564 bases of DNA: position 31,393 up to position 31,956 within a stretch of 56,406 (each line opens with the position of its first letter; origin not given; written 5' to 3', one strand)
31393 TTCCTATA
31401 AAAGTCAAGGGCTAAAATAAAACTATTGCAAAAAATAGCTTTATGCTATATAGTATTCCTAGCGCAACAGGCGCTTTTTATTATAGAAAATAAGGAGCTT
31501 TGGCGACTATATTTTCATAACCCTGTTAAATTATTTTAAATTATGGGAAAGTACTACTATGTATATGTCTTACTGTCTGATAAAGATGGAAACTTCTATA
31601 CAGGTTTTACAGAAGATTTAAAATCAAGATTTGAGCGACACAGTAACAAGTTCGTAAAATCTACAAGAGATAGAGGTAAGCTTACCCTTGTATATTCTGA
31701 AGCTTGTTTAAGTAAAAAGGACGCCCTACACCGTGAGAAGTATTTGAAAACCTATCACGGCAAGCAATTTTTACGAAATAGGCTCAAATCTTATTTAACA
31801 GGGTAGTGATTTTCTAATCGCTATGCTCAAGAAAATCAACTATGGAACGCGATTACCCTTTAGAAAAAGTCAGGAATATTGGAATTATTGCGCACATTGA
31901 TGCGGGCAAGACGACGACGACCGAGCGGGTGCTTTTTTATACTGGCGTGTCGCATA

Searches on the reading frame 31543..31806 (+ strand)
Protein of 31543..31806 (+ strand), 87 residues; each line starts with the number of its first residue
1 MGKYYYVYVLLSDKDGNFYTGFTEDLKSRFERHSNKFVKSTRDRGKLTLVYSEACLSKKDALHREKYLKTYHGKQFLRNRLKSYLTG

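Call 8: search_protein_families(library=pfam, proteins=[window:31543-31806:+], max_evalue=1)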
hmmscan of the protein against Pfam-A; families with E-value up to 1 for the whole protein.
window:31543-31806:+ (87 aa): 3 families
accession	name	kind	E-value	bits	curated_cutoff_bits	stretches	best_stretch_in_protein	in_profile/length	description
PF01541.30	GIY-YIG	-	4.9e-13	49.6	22.6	1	4-74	1-74/78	GIY-YIG catalytic domain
PF21542.2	TetR_C_42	-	0.12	13.1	27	1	6-43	24-62/101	Tetracyclin repressor-like, C-terminal domain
PF12645.13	HTH_16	-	0.17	12.4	22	1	8-32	31-55/65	Helix-turn-helix domain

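Call 25: search_protein_families(library=phrogs, proteins=[window:31543-31806:+], max_evalue=1)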
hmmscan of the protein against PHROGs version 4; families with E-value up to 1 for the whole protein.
window:31543-31806:+ (87 aa): 4 families
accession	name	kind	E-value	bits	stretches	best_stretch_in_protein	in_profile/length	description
phrog_25840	-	unknown function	0.003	18.4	1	35-79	8-54/139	-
phrog_4284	-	unknown function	0.0046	17.7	1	6-79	86-154/171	-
phrog_5123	-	DNA, RNA and nucleotide metabolism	0.047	14.6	1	6-41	3-38/152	homing endonuclease with GIY-YIG motif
phrog_314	-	DNA, RNA and nucleotide metabolism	0.12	12.2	1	1-68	175-249/574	homing endonuclease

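Call 26: search_protein_families(library=padloc, proteins=[window:31543-31806:+], max_evalue=1)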
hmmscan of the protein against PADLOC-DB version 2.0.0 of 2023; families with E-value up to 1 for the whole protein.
window:31543-31806:+ (87 aa): 0 families

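Call 29: find_homologous_proteins(query=window:31543-31803:+, max_evalue=0.00001)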
Query window:31543-31803:+ (87 aa): 1696 proteins with E <= 0.00001 among 1700 candidates; the best 120 are listed.
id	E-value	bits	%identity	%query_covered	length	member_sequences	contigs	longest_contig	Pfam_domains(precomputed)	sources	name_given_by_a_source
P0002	1.5e-44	167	89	100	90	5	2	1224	PF01541.31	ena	-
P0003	2.9e-44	167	89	100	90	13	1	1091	PF01541.31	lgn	-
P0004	2.7e-43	163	87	100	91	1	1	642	PF01541.31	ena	-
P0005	2.7e-39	151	70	80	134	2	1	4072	PF10544.16,PF13455.13,PF01541.31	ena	-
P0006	1.6e-37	145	77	100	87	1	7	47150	PF01541.31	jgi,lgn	-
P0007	2.7e-37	144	80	95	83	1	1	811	PF01541.31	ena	-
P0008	8.2e-37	143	80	100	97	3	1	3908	PF01541.31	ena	-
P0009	1.8e-36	142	77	100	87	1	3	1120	PF01541.31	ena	-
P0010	3.6e-36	141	77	100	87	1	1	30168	PF01541.31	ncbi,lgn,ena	-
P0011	3.8e-36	141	75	100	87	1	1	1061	PF01541.31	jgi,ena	-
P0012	7.9e-36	140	76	100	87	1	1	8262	PF01541.31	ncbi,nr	ncbi:MAG: GIY-YIG nuclease family protein [Candidatus Pacebacteria bacterium]|nr:GIY-YIG nuclease fa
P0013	8.4e-36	140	77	100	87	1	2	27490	PF01541.31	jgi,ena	jgi:putative endonuclease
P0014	1.0e-35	139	77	100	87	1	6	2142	PF01541.31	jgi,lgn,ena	-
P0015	2.1e-35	138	75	100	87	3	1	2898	PF01541.31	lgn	-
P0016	2.7e-35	138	76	100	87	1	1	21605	PF01541.31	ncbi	-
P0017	3.1e-35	138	76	100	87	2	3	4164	PF01541.31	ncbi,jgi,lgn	jgi:putative endonuclease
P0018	3.3e-35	138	76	100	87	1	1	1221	PF01541.31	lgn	-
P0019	5.5e-35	137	76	100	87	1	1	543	PF01541.31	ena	-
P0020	6.2e-35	137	79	97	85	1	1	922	PF01541.31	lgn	-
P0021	7.8e-35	136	76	100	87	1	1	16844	PF01541.31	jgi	-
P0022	8.2e-35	136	78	98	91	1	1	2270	PF01541.31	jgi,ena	-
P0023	8.8e-35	136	72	100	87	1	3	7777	PF01541.31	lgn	-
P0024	9.3e-35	136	75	100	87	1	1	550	PF01541.31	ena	-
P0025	9.3e-35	136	75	100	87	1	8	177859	PF01541.31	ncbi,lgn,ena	-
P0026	1.6e-34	135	74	100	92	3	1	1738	PF01541.31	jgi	jgi:putative endonuclease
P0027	1.6e-34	135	75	100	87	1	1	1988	PF01541.31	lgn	-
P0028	1.7e-34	135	75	100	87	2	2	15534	PF01541.31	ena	-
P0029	2.0e-34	135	74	100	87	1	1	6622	PF01541.31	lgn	-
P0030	2.2e-34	135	76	98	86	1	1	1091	PF01541.31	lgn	-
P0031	2.6e-34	135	75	100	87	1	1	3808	PF01541.31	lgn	-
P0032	2.8e-34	135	74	100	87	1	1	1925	PF01541.31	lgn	-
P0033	3.4e-34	134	74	100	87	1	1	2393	PF01541.31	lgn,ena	-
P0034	3.5e-34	134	75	100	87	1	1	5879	PF01541.31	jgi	jgi:putative endonuclease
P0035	4.1e-34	134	74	100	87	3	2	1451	PF01541.31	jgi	jgi:putative endonuclease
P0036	4.1e-34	134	74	100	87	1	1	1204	PF01541.31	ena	-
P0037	4.3e-34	134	72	100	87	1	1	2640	PF01541.31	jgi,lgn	jgi:putative endonuclease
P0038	4.5e-34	134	75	97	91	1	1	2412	PF10544.16,PF01541.31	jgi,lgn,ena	-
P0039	4.5e-34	134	72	100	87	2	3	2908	PF10544.16,PF01541.31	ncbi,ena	-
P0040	5.2e-34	134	71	100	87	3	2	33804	PF01541.31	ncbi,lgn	-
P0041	7.2e-34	133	71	100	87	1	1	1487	PF01541.31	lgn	-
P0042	8.1e-34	133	74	98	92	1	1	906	PF01541.31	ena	-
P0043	8.7e-34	133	75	100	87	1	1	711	PF01541.31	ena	-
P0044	8.7e-34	133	72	100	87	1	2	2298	PF01541.31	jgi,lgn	jgi:putative endonuclease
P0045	9.1e-34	133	73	97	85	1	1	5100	PF01541.31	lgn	-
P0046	9.5e-34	133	75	97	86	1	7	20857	PF01541.31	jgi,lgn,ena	-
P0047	1.1e-33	133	74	100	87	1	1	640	PF01541.31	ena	-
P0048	1.1e-33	133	75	100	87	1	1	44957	PF01541.31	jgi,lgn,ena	-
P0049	1.1e-33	133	75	100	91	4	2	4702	PF01541.31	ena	-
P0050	1.1e-33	133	72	100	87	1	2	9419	PF01541.31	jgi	jgi:putative endonuclease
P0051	1.1e-33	133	70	100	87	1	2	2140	PF01541.31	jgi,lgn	jgi:putative endonuclease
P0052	1.2e-33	133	76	97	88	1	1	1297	PF01541.31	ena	-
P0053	1.2e-33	133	76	97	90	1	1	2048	PF01541.31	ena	-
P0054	1.3e-33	133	71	100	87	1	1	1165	PF01541.31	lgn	-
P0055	1.5e-33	132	73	98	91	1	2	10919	PF01541.31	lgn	-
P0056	1.5e-33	132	73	98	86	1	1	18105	PF01541.31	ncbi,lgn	ncbi:MAG: GIY-YIG nuclease family protein [Minisyncoccia bacterium]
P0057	1.7e-33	132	72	100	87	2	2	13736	PF01541.31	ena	-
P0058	2.0e-33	132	75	98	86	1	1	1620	PF01541.31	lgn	-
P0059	2.0e-33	132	72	100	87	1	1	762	PF01541.31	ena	-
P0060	3.1e-33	131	71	100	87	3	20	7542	PF01541.31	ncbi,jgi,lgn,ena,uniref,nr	ncbi:excinuclease ABC subunit C [Candidatus Nomurabacteria bacterium RIFCSPHIGHO2_01_FULL_38_19]|uni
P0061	3.1e-33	131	70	100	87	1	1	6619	PF01541.31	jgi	jgi:putative endonuclease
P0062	3.1e-33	131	74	98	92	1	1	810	PF10544.16,PF01541.31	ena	-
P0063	3.3e-33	131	74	97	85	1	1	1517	PF01541.31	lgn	-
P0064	3.5e-33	131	72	98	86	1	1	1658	PF01541.31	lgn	-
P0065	3.6e-33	131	75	98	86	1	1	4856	PF01541.31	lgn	-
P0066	3.7e-33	131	72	100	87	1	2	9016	PF01541.31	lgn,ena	-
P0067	4.1e-33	131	71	100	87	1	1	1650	PF01541.31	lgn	-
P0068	4.3e-33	131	73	98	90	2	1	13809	PF01541.31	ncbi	-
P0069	5.0e-33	131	74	97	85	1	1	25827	PF01541.31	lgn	-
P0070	5.1e-33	131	73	98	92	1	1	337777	PF01541.31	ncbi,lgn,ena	-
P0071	5.2e-33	131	71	100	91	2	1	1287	PF01541.31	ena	-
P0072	5.3e-33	131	70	100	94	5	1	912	PF01541.31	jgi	jgi:putative endonuclease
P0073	5.4e-33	131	75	98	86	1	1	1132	PF01541.31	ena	-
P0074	5.9e-33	130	71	98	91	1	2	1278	PF01541.31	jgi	jgi:putative endonuclease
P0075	6.2e-33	130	76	98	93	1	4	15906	PF01541.31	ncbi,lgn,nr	ncbi:GIY-YIG nuclease family protein [Candidatus Nomurabacteria bacterium]|nr:GIY-YIG nuclease famil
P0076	6.7e-33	130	71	100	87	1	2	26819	PF01541.31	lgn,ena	-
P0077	7.3e-33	130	73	98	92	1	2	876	PF01541.31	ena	-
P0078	7.8e-33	130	69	100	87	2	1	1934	PF01541.31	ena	-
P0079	7.9e-33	130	74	97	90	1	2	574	PF01541.31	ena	-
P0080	8.6e-33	130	70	100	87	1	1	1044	PF01541.31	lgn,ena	-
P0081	1.0e-32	130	71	100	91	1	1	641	PF01541.31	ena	-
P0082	1.1e-32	130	70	99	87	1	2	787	PF01541.31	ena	-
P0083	1.1e-32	130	72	100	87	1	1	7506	PF01541.31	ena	-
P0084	1.1e-32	130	76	95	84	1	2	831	PF01541.31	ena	-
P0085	1.2e-32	130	73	99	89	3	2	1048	PF01541.31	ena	-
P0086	1.3e-32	129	71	100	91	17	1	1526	PF01541.31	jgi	jgi:putative endonuclease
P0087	1.4e-32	129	71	100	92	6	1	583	PF01541.31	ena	-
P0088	1.4e-32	129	70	97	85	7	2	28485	PF01541.31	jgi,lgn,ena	-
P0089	1.5e-32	129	70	100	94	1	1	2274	PF01541.31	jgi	jgi:putative endonuclease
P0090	1.5e-32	129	72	98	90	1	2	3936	PF01541.31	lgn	-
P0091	1.7e-32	129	71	100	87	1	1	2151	PF01541.31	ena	-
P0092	1.7e-32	129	72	98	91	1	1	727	PF10544.16,PF01541.31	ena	-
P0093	1.8e-32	129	73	97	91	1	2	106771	PF10544.16,PF01541.31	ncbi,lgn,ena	-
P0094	1.8e-32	129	73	97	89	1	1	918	PF01541.31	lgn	-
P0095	1.8e-32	129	73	97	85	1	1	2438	PF01541.31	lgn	-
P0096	1.8e-32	129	68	100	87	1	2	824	PF01541.31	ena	-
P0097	1.8e-32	129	72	99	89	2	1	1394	PF01541.31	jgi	jgi:putative endonuclease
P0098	1.9e-32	129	70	100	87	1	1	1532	PF01541.31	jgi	jgi:putative endonuclease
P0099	2.0e-32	129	72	100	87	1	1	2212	PF01541.31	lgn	-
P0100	2.0e-32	129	73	97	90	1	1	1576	PF10544.16,PF01541.31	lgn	-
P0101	2.2e-32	129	74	100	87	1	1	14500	PF01541.31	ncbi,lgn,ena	-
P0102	2.3e-32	129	68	100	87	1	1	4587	PF01541.31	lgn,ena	-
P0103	2.5e-32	128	71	97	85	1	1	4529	PF01541.31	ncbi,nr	ncbi:MAG: GIY-YIG nuclease family protein [Candidatus Niyogibacteria bacterium]|nr:GIY-YIG nuclease 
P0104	2.6e-32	128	68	97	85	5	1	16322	PF01541.31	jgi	-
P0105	2.9e-32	128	69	97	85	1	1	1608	PF01541.31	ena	-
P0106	3.1e-32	128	68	97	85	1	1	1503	PF01541.31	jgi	jgi:putative endonuclease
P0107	4.1e-32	128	72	98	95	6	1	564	PF01541.31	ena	-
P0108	4.1e-32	128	71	98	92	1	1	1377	PF10544.16,PF01541.31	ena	-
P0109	4.3e-32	128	72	98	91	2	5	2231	PF01541.31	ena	-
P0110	5.1e-32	127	72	98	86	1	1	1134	PF01541.31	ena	-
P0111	5.5e-32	127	72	98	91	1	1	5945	PF01541.31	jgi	jgi:putative endonuclease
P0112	5.7e-32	127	72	100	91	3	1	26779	PF01541.31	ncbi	ncbi:MAG: GIY-YIG nuclease family protein [bacterium]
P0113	5.8e-32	127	72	98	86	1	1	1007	PF01541.31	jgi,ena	-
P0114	5.9e-32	127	72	98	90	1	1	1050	PF01541.31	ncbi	-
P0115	7.1e-32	127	68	100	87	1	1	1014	PF01541.31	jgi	jgi:putative endonuclease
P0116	7.4e-32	127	69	97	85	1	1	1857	PF01541.31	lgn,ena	-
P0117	7.7e-32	127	71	95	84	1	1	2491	PF01541.31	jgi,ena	-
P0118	7.8e-32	127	67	98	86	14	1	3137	PF10544.16,PF01541.31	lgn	-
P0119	8.6e-32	127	76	95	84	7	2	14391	PF01541.31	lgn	-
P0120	8.6e-32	127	67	100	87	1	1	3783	PF01541.31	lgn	-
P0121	8.6e-32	127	72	95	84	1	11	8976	PF01541.31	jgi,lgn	-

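Call 30: find_encoding_contigs(protein=P0002, flank=3000, max_places=4)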
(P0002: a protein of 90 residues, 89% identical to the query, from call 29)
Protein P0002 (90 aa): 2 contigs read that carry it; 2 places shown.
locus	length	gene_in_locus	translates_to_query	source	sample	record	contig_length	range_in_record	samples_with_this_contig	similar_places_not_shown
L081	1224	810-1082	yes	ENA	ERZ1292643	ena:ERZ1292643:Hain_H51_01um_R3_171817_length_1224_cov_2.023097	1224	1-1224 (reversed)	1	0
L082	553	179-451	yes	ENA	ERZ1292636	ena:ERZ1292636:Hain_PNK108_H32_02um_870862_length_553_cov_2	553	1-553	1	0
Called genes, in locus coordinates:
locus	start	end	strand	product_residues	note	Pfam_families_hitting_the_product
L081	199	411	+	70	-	-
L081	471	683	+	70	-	-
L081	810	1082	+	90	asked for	PF01541:GIY-YIG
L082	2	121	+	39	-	?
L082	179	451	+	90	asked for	PF01541:GIY-YIG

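Call 31: find_encoding_contigs(protein=P0006, flank=3000, max_places=7)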
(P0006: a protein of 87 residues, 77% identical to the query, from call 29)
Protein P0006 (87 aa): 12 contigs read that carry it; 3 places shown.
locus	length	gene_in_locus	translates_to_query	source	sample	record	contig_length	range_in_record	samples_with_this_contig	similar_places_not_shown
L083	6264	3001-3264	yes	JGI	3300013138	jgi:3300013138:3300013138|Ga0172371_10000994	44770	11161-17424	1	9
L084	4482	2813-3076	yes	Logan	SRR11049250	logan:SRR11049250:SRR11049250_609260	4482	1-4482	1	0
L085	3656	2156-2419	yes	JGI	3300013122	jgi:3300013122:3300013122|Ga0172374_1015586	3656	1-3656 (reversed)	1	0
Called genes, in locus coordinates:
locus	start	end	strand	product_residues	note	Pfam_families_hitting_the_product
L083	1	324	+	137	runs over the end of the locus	PF00338:Ribosomal_S10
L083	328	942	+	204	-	PF00297:Ribosomal_L3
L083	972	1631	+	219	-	PF00573:Ribosomal_L4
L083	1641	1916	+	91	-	PF00276:Ribosomal_L23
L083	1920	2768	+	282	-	PF00181:Ribosomal_L2_N, PF03947:Ribosomal_L2_C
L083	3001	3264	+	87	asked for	PF01541:GIY-YIG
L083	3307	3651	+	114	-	PF00203:Ribosomal_S19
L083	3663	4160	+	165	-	PF00237:Ribosomal_L22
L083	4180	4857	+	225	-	PF07650:KH_2, PF00189:Ribosomal_S3_C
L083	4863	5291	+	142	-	PF00252:Ribosomal_L16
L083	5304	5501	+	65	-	PF00831:Ribosomal_L29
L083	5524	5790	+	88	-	PF00366:Ribosomal_S17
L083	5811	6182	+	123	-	PF00238:Ribosomal_L14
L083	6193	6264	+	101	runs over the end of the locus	PF00467:KOW, PF17136:ribosomal_L24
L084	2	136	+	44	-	?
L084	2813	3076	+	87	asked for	PF01541:GIY-YIG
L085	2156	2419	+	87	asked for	PF01541:GIY-YIG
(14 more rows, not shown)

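Call 32: find_encoding_contigs(protein=P0025, flank=3000, max_places=8)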
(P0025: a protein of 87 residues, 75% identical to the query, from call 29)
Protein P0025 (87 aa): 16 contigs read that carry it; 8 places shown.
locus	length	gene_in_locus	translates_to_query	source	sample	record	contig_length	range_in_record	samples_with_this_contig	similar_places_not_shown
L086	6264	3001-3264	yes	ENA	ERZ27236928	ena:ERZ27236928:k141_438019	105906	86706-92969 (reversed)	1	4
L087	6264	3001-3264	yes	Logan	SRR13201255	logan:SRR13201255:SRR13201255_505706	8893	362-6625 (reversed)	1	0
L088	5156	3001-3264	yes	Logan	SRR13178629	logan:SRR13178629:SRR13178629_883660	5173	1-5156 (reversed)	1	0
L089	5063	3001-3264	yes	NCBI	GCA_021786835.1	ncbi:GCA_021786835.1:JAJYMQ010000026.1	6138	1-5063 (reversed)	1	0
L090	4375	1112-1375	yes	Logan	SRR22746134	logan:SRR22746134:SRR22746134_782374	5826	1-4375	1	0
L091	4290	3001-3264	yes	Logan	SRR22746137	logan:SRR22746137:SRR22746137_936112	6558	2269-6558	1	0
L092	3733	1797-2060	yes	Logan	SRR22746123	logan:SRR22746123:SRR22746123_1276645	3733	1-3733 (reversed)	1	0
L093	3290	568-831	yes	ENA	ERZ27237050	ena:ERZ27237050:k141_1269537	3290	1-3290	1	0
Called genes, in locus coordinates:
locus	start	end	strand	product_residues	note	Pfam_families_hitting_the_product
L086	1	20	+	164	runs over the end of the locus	PF01936:NYN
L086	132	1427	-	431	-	PF02397:Bac_transf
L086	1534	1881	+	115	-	-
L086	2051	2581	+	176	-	-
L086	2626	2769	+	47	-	-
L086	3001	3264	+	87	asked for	PF01541:GIY-YIG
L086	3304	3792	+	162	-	PF00466:Ribosomal_L10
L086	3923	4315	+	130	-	PF16320:Ribosomal_L12_N, PF00542:Ribosomal_L12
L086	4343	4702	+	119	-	PF01541:GIY-YIG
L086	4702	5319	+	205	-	-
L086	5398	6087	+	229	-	PF05552:MS_channel_1st_1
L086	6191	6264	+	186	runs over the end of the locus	-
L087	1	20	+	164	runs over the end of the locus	PF01936:NYN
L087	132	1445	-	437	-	PF02397:Bac_transf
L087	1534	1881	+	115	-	-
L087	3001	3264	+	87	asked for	PF01541:GIY-YIG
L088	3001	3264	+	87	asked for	PF01541:GIY-YIG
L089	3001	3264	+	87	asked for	PF01541:GIY-YIG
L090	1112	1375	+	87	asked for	PF01541:GIY-YIG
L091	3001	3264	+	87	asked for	PF01541:GIY-YIG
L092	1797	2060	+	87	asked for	PF01541:GIY-YIG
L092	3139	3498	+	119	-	PF01541:GIY-YIG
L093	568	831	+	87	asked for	PF01541:GIY-YIG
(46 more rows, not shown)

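Call 40: find_related_loci(query=window:31543-31803:+, collection=metagenome_contigs, flank=5000)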
Query window:31543-31803:+ (87 aa) in metagenome_contigs; peptide patterns used: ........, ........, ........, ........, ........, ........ (x = any residue, [..] = any of these).
247 stretches matched a pattern; 85 encode a relative of the query (tblastn E <= 1e-3); the best 80 are kept; 80 distinct loci.
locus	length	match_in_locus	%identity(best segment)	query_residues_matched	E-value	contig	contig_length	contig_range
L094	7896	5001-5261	91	1-87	2e-49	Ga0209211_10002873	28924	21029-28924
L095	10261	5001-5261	77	1-87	3e-42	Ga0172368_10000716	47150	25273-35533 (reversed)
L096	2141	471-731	77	1-87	1e-40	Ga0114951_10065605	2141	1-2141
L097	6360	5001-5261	77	1-87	2e-40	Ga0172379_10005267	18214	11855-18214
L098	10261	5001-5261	75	1-87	7e-40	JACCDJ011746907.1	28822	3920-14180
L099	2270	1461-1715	78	3-87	1e-39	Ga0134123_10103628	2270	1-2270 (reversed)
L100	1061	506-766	74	1-87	3e-40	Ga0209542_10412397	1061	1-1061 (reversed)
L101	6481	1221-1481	72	1-87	3e-38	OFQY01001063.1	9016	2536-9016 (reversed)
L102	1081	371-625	69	3-87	2e-37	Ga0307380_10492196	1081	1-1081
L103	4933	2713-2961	72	5-87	3e-36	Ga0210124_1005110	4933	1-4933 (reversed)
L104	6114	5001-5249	72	5-87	3e-36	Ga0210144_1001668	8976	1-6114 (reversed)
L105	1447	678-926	72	5-87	1e-36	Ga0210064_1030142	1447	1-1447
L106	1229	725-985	67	1-87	8e-37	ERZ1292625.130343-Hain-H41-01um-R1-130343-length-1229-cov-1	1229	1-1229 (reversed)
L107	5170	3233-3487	73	3-87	2e-35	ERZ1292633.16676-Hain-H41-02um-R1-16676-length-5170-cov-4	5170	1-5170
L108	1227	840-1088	71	5-87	5e-36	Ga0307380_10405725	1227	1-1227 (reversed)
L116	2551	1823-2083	70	1-87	5e-35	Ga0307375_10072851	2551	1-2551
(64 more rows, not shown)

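Call 52: search_solved_structures(query=window:31543-31803:+, max_evalue=1, show_alignments=2)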
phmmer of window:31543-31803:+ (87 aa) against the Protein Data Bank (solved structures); distinct sequences matched with E-value up to 1: 4.
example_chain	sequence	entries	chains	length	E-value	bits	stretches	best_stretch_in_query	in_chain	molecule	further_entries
1zg2_A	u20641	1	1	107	2.6e-09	40.7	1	5-69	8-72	Hypothetical UPF0213 protein BH0048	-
1ywl_A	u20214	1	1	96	0.00013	25.7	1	3-75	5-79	Hypothetical UPF0213 protein EF2693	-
1iv8_A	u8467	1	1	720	0.79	13.6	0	9-41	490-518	MALTOOLIGOSYL TREHALOSE SYNTHASE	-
2g6z_A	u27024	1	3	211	0.99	13.3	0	22-70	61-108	Dual specificity protein phosphatase 5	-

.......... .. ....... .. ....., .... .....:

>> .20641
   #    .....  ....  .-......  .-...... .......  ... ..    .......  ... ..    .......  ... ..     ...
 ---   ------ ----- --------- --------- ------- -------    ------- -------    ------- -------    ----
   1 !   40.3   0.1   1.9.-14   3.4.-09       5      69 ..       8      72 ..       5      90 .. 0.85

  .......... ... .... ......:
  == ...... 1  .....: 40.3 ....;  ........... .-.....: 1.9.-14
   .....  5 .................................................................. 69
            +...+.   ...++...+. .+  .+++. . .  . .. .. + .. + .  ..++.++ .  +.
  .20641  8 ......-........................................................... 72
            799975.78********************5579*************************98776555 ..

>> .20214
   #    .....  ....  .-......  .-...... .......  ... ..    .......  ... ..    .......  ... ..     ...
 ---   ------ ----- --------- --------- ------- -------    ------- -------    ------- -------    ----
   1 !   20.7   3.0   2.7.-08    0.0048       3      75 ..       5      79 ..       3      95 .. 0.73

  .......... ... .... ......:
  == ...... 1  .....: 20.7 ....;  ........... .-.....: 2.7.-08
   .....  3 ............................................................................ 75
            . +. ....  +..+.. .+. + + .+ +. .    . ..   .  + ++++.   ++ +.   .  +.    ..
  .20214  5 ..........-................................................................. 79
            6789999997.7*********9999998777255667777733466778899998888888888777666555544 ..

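Call 53: search_protein_families(library=ncbifam, proteins=[window:31543-31803:+], max_evalue=1)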
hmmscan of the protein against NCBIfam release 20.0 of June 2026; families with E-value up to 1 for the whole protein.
window:31543-31803:+ (87 aa): 1 family
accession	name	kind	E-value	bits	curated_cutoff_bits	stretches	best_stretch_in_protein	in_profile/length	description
TIGR01453.1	grpIintron_endo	subfamily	0.0016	18.5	56.05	1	7-43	4-40/215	group I intron endonuclease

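Call 65: search_dna_similar(query=window:31543-31803:+, collection=plasmids, mode=protein, max_evalue=0.001, max_rows=30)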
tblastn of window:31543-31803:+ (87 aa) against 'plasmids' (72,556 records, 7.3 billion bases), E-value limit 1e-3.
Records with a match: 7; places in all: 10; records where one place covers at least 80% of the query: 3.
Best place of each record, by identity: <60% 7.
By first word of the organism name: Sinorhizobium 4; Subdoligranulum 1; Pseudomonas 1; Radiobacillus 1.
By predicted mobility (MOB-suite, as given by PLSDB): non-mobilizable 7.
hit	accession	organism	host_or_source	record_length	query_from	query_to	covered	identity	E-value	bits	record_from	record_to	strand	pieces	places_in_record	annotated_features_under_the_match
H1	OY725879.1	Subdoligranulum variabile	-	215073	6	69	74%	44.6%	6e-7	52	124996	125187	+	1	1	none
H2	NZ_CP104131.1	Sinorhizobium sp. K101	Phaseolus vulgaris,cell ...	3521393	6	78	84%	37.8%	9e-5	46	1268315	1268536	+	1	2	none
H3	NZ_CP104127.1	Sinorhizobium sp. M103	Phaseolus vulgaris,cell ...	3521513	6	78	84%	37.8%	9e-5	46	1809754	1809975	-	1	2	none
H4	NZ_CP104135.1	Sinorhizobium sp. C101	Phaseolus vulgaris,cell ...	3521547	6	78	84%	37.8%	1e-4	45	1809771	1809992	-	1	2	none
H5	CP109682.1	Pseudomonas aeruginosa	Homo sapiens,whole organism,swab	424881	1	69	79%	39.7%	2e-5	48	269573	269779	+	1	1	GIY-YIG nuclease family protein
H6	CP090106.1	Sinorhizobium meliloti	Medicago,Cell culture,Plant nodule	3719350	6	74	79%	38.6%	1e-4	45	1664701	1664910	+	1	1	GIY-YIG nuclease family protein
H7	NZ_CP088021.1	Radiobacillus kanasensis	whole organism,desert soil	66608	5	69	75%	40.9%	8e-4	43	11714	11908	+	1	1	GIY-YIG nuclease family protein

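Call 66: get_annotated_region(hit=H6, flank=600)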
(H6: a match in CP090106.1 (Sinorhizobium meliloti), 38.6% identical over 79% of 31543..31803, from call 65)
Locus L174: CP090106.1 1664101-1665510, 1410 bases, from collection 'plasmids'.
description: Sinorhizobium meliloti strain Ak57 plasmid pSymB, complete sequence
organism: Sinorhizobium meliloti (NCBI taxid 382)
taxonomy: Bacteria; Pseudomonadota; Alphaproteobacteria; Hyphomicrobiales; Rhizobiaceae; Sinorhizobium; Sinorhizobium meliloti
host: -; source: Medicago,Cell culture,Plant nodule; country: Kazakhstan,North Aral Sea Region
typing (MOB-suite, as given by PLSDB): non-mobilizable
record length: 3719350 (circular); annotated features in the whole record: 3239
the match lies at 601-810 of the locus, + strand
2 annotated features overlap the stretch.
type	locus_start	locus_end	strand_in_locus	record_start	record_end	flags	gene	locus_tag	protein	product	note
CDS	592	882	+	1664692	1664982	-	-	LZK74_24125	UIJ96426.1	GIY-YIG nuclease family protein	-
CDS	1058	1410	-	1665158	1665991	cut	mazG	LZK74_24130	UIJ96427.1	nucleoside triphosphate pyrophosphohydrolase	-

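Call 67: get_annotated_region(hit=H5, flank=600)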
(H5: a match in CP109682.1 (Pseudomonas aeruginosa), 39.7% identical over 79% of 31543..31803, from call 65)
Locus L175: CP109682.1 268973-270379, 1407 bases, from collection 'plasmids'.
description: Pseudomonas aeruginosa strain 2017-45-169 plasmid p2017-45-169_2, complete sequence
organism: Pseudomonas aeruginosa (NCBI taxid 287)
taxonomy: Bacteria; Pseudomonadota; Gammaproteobacteria; Pseudomonadales; Pseudomonadaceae; Pseudomonas; Pseudomonas aeruginosa
host: -; source: Homo sapiens,whole organism,swab; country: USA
typing (MOB-suite, as given by PLSDB): non-mobilizable
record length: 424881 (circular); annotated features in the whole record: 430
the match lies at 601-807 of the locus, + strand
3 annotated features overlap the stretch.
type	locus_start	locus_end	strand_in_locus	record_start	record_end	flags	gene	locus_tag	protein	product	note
CDS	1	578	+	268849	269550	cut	-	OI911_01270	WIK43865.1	glutathione S-transferase C-terminal domain-containing protein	-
CDS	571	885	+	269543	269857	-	-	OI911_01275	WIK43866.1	GIY-YIG nuclease family protein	-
CDS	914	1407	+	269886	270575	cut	-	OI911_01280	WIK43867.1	CatB-related O-acetyltransferase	-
